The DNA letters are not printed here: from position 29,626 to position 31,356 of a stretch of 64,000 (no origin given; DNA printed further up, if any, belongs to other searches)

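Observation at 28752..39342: Transporter-less RpiR-linked carbohydrate locus that couples aldolase/kinase/isomerase genes to an FAD-oxidase / Fe-S / fused-ETF redox module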

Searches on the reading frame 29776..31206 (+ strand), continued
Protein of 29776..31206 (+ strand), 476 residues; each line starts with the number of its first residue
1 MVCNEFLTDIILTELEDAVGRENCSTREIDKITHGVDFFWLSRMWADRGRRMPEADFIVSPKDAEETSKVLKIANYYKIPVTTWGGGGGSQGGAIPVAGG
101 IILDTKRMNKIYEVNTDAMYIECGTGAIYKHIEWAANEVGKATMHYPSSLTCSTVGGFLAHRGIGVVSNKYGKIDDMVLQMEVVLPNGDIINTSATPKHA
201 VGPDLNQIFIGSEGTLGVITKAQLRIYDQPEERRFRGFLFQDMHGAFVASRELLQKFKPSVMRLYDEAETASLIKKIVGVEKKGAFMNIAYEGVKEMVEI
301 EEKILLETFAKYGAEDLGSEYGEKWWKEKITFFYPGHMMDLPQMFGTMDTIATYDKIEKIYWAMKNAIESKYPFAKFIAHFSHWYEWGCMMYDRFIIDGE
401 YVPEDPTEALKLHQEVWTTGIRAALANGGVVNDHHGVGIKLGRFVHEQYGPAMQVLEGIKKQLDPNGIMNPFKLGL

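Call 39: search_protein_families(library=pfam, proteins=[L029:5686-6669:+, L030:15139-17109:+, L057:4933-6912:+, L057:2951-4888:+, L008:18139-20484:+, L024:17858-19594:+], max_evalue=0.001)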
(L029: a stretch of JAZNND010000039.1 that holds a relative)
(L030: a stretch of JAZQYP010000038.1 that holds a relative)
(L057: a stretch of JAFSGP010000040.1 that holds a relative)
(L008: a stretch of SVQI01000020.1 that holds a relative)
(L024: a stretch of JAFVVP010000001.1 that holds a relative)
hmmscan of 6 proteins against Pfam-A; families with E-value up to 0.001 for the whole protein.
L029:5686-6669:+ (327 aa): 2 families
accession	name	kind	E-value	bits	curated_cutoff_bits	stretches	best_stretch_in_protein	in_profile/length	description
PF21621.3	MPI_cupin_dom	-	3.2e-06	27.5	27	1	256-325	3-77/79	Mannose-6-phosphate isomerase, cupin domain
PF20511.4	PMI_typeI_cat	-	8.8e-06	26.3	22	1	30-113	30-110/143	Phosphomannose isomerase type I, catalytic domain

L030:15139-17109:+ (656 aa): 1 family
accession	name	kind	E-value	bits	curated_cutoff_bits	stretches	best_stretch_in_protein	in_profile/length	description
PF16126.11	DUF4838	-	7.7e-07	29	26.6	1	249-317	81-141/325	Domain of unknown function (DUF4838)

L057:4933-6912:+ (659 aa): 2 families
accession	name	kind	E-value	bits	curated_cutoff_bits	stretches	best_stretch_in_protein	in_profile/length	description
PF18088.7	Glyco_H_20C_C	-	7.2e-53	179.8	27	1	447-634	1-188/194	Glycoside Hydrolase 20C C-terminal domain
PF00728.28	Glyco_hydro_20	-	5.1e-13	49.5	22.3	1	166-301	72-227/348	Glycosyl hydrolase family 20, catalytic domain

L057:2951-4888:+ (645 aa): 2 families
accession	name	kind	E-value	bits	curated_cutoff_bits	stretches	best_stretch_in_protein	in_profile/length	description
PF18088.7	Glyco_H_20C_C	-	5.2e-55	186.8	27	1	435-623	1-189/194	Glycoside Hydrolase 20C C-terminal domain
PF00728.28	Glyco_hydro_20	-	6.1e-13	49.3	22.3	1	105-394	6-321/348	Glycosyl hydrolase family 20, catalytic domain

L008:18139-20484:+ (781 aa): 7 families
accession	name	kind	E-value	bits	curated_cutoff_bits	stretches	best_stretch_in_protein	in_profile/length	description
PF02836.23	Glyco_hydro_2_C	-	2.6e-26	92.9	21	1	315-486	6-187/302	Glycosyl hydrolases family 2, TIM barrel domain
PF16355.11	DUF4982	-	1.8e-21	76.3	23.9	1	606-663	1-61/61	Domain of unknown function (DUF4982)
PF00703.27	Glyco_hydro_2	-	1.9e-19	70.9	23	1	208-307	10-109/109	Glycosyl hydrolases family 2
PF18565.7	Glyco_hydro2_C5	-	1.6e-12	47.6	32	1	683-776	9-102/103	Glycoside hydrolase family 2 C-terminal domain 5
PF02837.24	Glyco_hydro_2_N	-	1.4e-10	41.8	28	1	72-193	32-167/169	Glycosyl hydrolases family 2, sugar binding domain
PF22666.2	Glyco_hydro_2_N2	-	3.2e-08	34.2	27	1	99-169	47-117/167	Glycosyl hydrolase 2 galactose-binding domain-like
PF24318.1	DUF7490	-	4.3e-05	23.5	27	1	208-304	12-102/106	Domain of unknown function (DUF7490)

L024:17858-19594:+ (578 aa): 4 families
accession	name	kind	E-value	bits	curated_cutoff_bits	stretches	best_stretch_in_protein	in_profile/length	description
PF22645.1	GKRP_SIS_N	-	2e-11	44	27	1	105-206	12-107/113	Glucokinase regulatory protein N-terminal SIS domain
PF01380.27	SIS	-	4.5e-09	36.6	25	1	186-272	51-129/131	SIS domain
PF13580.11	SIS_2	-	9.8e-06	26.1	27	1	102-218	28-133/138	SIS domain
PF20741.3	GKRP-like_C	-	1.7e-05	25.7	27.7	1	516-551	2-37/100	C-terminal lid domain of glucokinase regulatory protein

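Call 51: search_protein_families(library=pfam, alignment_id=A1, max_evalue=0.00001)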
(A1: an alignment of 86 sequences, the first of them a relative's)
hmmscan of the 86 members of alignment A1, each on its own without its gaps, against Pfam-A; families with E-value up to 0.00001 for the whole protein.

A. member 1, L001:5558-6556:+ (332 aa): 2 families
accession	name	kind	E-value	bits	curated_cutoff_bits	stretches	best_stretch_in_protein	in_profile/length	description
PF00185.30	OTCace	-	2.2e-57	193.9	29.4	1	175-329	1-156/157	Aspartate/ornithine carbamoyltransferase, Asp/Orn binding domain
PF02729.26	OTCace_N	-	3.3e-50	170.5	29.9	1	29-169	1-148/148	Aspartate/ornithine carbamoyltransferase, carbamoyl-P binding domain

B. families by the number of members that match (of 86 scanned): 113 families (the first 25 are shown)
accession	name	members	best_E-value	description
PF01408.29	GFO_IDH_MocA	5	2e-28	Oxidoreductase family, NAD-binding Rossmann fold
PF22725.1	GFO_IDH_MocA_C3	5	6.7e-26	GFO/IDH/MocA C-terminal domain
PF02894.22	GFO_IDH_MocA_C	4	9e-22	Oxidoreductase family, C-terminal alpha/beta domain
PF00892.27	EamA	3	1.4e-35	EamA-like transporter family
PF00005.33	ABC_tran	3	1.3e-34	ABC transporter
PF02463.25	SMC_N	3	3.7e-10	RecF/RecN/SMC N terminal domain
PF02615.19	Ldh_2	2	5e-115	Malate/L-lactate dehydrogenase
PF00106.31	adh_short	2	1.2e-54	short chain dehydrogenase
PF13561.12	adh_short_C2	2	6.6e-52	Enoyl-(Acyl carrier protein) reductase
PF06964.18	Alpha-L-AF_C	2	5.5e-51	Alpha-L-arabinofuranosidase C-terminal domain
PF01915.27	Glyco_hydro_3_C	2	7.8e-40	Glycosyl hydrolase family 3 C-terminal domain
PF01261.30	AP_endonuc_2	2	7.5e-37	Xylose isomerase-like TIM barrel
PF00933.27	Glyco_hydro_3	2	4.4e-35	Glycosyl hydrolase family 3 N terminal domain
PF00702.32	Hydrolase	2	1.6e-24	haloacid dehalogenase-like hydrolase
PF01522.26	Polysacc_deac_1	2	5.8e-23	Polysaccharide deacetylase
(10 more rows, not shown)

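Call 52: search_protein_representatives(protein=window:29776-31206:+)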
Query: 476 residues. Proteins with E-value up to 0.001 (for the whole library): 20141; up to 1e-10: 7833; up to 1e-30: 1017. The best 150 are listed.
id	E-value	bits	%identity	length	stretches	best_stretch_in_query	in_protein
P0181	2.1e-174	597.1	54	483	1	4-476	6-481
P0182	1.9e-142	491.7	48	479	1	4-476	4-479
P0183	2.3e-122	425.5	42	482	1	3-476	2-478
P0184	1.0e-117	410.2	63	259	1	219-476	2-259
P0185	1.5e-105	370.1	42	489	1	32-475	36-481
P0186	9.4e-103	360.8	45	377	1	103-475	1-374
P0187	1.7e-101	356.7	42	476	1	8-475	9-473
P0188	3.9e-101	355.5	40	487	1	14-476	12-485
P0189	1.6e-99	350.1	40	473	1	9-476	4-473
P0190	1.3e-97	343.9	41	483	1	13-476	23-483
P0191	2.8e-97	342.7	40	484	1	33-476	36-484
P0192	1.0e-96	340.9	33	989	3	16-272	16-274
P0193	8.7e-96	337.8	33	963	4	13-281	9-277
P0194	1.2e-95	337.4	39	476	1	9-474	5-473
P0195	2.4e-90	319.9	39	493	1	37-476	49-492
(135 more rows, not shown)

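Call 53: find_encoding_contigs(protein=P0181, flank=10000, max_places=3)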
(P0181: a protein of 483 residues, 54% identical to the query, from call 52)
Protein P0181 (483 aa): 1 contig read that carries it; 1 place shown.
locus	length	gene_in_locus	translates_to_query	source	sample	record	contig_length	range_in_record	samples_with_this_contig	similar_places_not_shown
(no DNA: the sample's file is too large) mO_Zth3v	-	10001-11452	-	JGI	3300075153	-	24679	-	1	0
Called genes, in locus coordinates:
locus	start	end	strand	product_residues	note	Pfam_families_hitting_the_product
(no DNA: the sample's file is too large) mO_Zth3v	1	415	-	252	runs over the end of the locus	PF09603:Fib_succ_major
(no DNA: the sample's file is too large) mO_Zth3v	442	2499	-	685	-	PF12708:Pect-lyase_RHGA_epim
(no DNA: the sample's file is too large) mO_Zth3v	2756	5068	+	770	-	PF12708:Pect-lyase_RHGA_epim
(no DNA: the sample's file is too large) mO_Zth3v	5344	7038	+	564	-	PF05345:He_PIG, PF16499:Melibiase_2, PF17801:Melibiase_C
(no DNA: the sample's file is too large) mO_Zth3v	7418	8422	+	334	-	PF00356:LacI, PF00532:Peripla_BP_1, PF13407:Peripla_BP_4, PF13377:Peripla_BP_3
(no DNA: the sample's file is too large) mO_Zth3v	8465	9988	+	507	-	PF00370:FGGY_N, PF02782:FGGY_C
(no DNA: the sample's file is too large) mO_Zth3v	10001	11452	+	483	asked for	PF01565:FAD_binding_4, PF02913:FAD-oxidase_C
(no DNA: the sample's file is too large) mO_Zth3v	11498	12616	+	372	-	-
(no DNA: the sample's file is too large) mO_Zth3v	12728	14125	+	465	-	PF06609:TRI12, PF00083:Sugar_tr, PF07690:MFS_1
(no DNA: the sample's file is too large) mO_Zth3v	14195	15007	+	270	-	PF04962:KduI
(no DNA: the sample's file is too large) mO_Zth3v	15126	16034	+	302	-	PF00294:PfkB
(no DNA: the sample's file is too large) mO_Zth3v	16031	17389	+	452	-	PF02952:Fucose_iso_C (faint)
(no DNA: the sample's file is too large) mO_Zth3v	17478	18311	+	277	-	PF01116:F_bP_aldolase, PF02581:TMP-TENI (faint)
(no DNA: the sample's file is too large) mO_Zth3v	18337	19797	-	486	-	PF00884:Sulfatase, PF01663:Phosphodiest (faint), PF16347:SGSH_C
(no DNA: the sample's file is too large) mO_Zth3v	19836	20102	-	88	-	?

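Call 54: find_encoding_contigs(protein=P0182, flank=10000, max_places=3)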
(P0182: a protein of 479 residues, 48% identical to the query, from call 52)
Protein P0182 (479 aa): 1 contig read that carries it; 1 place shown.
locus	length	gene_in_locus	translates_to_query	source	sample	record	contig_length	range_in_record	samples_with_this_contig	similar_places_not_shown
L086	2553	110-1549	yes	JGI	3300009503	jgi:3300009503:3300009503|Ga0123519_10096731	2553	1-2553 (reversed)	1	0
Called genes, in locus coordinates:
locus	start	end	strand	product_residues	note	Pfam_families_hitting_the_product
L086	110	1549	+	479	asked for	PF01565:FAD_binding_4, PF02913:FAD-oxidase_C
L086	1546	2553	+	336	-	?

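Call 55: find_encoding_contigs(protein=P0183, flank=10000, max_places=3)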
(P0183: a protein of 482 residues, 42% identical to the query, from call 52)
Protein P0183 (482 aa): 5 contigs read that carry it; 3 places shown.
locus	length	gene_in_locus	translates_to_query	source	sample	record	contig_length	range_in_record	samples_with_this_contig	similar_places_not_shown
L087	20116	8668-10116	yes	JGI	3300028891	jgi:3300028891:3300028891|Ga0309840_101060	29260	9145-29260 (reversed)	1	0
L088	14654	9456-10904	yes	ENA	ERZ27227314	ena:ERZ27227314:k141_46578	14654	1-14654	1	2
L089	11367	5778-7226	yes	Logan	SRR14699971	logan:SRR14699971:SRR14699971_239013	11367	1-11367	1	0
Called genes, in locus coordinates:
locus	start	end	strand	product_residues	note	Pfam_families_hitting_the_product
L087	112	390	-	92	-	PF01527:HTH_Tnp_1, PF13384:HTH_23 (faint), PF13518:HTH_28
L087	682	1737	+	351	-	PF07994:NAD_binding_5 (weak), PF01658:Inos-1-P_synth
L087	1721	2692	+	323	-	PF00294:PfkB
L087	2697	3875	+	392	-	PF01408:GFO_IDH_MocA, PF03447:NAD_binding_3 (weak), PF22725:GFO_IDH_MocA_C3, PF02894:GFO_IDH_MocA_C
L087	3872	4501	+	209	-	PF13580:SIS_2 (faint), PF01380:SIS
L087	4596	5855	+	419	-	PF01547:SBP_bac_1, PF13531:SBP_bac_11 (faint), PF13416:SBP_bac_8, PF13343:SBP_bac_6 (faint)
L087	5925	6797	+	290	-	PF00528:BPD_transp_1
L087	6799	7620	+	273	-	PF00528:BPD_transp_1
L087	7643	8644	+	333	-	PF01408:GFO_IDH_MocA, PF03447:NAD_binding_3 (weak)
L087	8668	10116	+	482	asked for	PF01565:FAD_binding_4, PF02913:FAD-oxidase_C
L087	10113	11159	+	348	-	-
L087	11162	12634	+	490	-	PF00370:FGGY_N, PF02782:FGGY_C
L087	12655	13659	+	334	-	PF00356:LacI, PF00532:Peripla_BP_1, PF13407:Peripla_BP_4, PF13377:Peripla_BP_3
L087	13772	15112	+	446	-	PF00890:FAD_binding_2 (faint), PF01266:DAO (faint), PF01494:FAD_binding_3 (faint), PF03486:HI0933_like (faint), PF07992:Pyr_redox_2, PF13738:Pyr_redox_3, PF00070:Pyr_redox, PF02852:Pyr_redox_dim, +4 more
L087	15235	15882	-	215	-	PF13353:Fer4_12, PF04055:Radical_SAM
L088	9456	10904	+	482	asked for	PF01565:FAD_binding_4, PF02913:FAD-oxidase_C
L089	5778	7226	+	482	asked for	PF01565:FAD_binding_4, PF02913:FAD-oxidase_C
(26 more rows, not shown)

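Call 56: find_encoding_contigs(protein=P0187, flank=10000, max_places=3)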
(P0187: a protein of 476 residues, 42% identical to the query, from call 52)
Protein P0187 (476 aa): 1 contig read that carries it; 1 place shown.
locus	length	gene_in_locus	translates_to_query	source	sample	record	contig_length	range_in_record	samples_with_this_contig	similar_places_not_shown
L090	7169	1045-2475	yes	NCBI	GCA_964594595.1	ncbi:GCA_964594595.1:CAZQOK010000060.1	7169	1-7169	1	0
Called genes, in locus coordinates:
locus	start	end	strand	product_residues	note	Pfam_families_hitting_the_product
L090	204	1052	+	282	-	PF02754:CCG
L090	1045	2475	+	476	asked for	PF01565:FAD_binding_4, PF02913:FAD-oxidase_C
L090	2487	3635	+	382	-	PF13534:Fer4_17 (weak), PF02754:CCG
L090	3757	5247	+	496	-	PF00370:FGGY_N, PF02782:FGGY_C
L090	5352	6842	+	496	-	PF00370:FGGY_N, PF02782:FGGY_C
